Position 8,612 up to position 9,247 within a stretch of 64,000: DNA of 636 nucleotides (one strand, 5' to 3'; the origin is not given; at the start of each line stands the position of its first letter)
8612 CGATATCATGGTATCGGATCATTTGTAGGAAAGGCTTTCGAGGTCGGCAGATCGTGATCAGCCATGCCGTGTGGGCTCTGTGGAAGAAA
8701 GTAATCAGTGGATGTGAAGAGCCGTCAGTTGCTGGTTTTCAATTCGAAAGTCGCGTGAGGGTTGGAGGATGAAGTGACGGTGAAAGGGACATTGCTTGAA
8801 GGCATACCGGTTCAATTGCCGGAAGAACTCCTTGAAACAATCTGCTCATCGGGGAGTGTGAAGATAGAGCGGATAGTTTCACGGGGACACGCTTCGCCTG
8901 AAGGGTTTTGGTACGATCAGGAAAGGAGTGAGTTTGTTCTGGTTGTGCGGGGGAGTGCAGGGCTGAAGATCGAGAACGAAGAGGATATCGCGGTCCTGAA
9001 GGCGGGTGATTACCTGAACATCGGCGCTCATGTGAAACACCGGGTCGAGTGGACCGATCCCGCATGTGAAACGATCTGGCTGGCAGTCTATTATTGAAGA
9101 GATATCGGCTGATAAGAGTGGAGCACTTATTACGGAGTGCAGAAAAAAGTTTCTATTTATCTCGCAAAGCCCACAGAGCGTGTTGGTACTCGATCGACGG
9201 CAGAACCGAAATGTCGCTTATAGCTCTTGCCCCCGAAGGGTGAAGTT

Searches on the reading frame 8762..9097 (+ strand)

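Call 73: search_protein_families(library=pfam, proteins=[window:8762-9097:+], max_evalue=0.001)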
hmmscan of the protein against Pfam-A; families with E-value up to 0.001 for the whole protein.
window:8762-9097:+ (111 aa): 1 family
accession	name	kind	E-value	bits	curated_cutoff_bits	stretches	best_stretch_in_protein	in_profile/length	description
PF07883.17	Cupin_2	-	6.2e-06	26.3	27.2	1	53-110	16-70/70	Cupin domain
